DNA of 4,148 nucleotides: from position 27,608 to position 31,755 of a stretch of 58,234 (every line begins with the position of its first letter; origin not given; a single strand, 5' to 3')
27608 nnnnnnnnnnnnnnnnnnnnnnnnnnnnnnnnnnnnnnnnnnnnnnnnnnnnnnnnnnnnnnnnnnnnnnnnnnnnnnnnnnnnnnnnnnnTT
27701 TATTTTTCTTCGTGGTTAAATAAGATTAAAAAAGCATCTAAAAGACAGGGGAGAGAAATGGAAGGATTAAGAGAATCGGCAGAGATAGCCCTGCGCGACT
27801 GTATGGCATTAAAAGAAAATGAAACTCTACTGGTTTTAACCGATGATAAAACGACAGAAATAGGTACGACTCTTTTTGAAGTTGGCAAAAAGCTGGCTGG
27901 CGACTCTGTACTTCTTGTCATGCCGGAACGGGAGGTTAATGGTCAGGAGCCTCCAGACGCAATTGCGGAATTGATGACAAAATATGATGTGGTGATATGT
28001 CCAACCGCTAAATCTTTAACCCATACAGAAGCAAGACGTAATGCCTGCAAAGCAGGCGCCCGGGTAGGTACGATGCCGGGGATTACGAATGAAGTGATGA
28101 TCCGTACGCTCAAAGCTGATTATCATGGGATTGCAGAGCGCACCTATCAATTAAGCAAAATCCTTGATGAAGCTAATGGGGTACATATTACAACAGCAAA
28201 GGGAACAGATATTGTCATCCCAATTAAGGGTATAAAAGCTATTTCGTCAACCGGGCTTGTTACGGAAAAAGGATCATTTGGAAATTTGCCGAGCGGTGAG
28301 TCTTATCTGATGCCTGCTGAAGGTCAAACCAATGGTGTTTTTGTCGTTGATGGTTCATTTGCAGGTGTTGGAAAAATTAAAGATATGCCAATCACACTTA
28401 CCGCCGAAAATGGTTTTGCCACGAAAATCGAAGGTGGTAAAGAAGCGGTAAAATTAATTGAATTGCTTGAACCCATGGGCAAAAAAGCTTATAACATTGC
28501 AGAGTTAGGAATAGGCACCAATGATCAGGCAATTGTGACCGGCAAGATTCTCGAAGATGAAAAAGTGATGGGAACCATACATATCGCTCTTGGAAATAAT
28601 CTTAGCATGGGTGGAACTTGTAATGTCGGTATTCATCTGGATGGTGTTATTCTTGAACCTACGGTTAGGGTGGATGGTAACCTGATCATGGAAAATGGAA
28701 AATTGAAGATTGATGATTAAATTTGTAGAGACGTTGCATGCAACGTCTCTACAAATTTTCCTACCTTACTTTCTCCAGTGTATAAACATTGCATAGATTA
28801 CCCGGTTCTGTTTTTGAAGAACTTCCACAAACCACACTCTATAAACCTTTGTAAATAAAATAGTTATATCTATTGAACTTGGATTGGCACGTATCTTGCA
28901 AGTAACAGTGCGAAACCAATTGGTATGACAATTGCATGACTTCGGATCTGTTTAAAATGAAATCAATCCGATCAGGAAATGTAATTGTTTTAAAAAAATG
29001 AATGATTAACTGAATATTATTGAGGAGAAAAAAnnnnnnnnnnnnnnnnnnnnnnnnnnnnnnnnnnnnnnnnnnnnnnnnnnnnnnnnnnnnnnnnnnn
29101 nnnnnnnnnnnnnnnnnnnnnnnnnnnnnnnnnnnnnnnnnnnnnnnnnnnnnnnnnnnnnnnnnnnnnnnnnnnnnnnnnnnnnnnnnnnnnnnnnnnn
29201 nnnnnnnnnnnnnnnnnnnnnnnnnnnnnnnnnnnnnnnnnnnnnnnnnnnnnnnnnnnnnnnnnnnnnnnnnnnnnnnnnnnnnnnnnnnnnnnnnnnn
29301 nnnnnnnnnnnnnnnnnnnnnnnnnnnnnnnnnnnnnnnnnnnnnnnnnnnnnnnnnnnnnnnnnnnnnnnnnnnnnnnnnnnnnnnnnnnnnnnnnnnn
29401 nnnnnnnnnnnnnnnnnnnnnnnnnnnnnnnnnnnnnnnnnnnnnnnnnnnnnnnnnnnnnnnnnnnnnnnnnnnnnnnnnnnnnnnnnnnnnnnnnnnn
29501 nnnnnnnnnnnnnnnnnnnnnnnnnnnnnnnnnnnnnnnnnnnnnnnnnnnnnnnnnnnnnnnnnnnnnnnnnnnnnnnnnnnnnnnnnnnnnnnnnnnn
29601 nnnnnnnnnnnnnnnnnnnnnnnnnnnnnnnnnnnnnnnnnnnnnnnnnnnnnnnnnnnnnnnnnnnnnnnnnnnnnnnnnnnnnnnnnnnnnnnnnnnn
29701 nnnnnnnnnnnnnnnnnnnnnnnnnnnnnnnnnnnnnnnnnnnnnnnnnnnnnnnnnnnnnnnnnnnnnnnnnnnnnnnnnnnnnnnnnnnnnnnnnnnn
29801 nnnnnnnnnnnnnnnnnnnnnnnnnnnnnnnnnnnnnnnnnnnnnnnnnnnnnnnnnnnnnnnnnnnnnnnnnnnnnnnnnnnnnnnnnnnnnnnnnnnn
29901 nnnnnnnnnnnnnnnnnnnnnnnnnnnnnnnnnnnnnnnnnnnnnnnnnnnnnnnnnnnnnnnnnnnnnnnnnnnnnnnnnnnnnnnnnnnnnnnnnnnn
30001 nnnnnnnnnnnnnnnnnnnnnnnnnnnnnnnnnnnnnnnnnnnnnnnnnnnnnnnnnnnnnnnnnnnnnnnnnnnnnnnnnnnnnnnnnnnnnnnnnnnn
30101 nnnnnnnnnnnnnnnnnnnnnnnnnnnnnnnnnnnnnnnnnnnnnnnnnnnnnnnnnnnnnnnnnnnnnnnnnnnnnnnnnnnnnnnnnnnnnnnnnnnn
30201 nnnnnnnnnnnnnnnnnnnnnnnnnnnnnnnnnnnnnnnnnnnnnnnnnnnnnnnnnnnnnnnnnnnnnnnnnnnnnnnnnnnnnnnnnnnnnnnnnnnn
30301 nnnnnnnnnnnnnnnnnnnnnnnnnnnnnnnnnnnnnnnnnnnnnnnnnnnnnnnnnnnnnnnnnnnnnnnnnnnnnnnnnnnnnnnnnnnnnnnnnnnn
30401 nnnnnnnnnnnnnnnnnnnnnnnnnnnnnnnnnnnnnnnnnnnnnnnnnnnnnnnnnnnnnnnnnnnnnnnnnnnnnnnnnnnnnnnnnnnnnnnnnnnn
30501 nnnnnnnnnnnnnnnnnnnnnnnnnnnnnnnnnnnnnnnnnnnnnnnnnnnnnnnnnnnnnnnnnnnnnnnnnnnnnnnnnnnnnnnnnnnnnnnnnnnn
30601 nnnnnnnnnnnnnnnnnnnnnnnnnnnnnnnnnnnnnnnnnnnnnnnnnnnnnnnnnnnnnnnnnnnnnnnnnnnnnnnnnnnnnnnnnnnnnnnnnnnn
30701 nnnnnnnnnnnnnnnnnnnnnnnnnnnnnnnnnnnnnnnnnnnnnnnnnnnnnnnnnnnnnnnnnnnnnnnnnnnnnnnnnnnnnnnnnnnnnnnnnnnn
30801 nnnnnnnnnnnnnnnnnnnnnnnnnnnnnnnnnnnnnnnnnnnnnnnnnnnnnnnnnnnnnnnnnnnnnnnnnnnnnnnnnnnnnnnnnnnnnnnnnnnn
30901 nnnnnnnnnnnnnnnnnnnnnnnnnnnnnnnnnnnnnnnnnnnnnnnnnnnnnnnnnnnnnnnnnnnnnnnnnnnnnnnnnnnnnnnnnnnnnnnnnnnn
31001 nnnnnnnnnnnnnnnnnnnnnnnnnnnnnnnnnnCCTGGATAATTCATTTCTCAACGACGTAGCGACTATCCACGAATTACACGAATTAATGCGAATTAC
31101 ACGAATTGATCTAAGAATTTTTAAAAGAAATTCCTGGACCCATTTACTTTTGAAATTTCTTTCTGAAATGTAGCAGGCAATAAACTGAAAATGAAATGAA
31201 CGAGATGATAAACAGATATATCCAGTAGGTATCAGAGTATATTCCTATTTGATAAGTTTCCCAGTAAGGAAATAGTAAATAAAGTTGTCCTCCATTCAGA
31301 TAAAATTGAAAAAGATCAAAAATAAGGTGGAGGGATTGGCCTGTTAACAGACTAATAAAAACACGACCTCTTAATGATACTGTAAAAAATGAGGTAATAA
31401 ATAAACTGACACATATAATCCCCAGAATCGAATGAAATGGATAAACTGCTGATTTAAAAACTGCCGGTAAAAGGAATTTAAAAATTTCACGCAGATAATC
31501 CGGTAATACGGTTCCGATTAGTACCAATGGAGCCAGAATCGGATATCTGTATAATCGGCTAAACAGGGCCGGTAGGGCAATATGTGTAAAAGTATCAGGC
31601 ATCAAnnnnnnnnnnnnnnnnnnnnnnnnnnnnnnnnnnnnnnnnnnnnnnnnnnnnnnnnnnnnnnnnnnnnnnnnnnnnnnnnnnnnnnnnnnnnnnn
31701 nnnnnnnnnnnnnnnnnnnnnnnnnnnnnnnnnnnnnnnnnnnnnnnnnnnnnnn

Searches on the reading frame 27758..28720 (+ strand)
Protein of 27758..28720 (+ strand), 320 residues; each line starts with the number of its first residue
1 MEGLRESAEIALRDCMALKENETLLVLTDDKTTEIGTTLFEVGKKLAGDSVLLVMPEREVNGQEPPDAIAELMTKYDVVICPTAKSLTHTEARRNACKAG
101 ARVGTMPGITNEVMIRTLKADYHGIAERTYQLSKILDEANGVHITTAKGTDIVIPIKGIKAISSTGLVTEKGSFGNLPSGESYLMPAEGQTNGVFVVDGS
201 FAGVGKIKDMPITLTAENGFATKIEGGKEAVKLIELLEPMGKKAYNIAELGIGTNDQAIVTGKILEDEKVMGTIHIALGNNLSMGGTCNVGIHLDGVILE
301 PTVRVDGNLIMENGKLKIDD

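Call 97: search_protein_families(library=pfam, proteins=[window:27758-28720:+], max_evalue=0.00001)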
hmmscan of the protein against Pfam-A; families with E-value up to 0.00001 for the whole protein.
window:27758-28720:+ (320 aa): 1 family
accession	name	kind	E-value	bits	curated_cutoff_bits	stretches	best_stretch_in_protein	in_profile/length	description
PF02073.20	Peptidase_M29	-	2.8e-11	43.3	27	1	125-283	188-351/406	Thermophilic metalloprotease (M29)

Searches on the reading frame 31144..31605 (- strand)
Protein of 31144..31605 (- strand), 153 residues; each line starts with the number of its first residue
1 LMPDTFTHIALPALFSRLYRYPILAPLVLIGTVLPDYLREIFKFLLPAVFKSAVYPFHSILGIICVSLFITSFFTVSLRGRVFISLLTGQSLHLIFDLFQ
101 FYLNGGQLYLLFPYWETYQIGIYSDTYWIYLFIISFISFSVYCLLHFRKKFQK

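Call 24: search_protein_families(library=pfam, proteins=[window:31144-31605:-], max_evalue=0.01)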
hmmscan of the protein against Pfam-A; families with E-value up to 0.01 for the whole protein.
window:31144-31605:- (153 aa): 1 family
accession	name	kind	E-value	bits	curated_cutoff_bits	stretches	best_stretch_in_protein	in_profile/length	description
PF04307.19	YdjM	-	2.5e-05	24.3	29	1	4-135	2-143/176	YdjM inner membrane protein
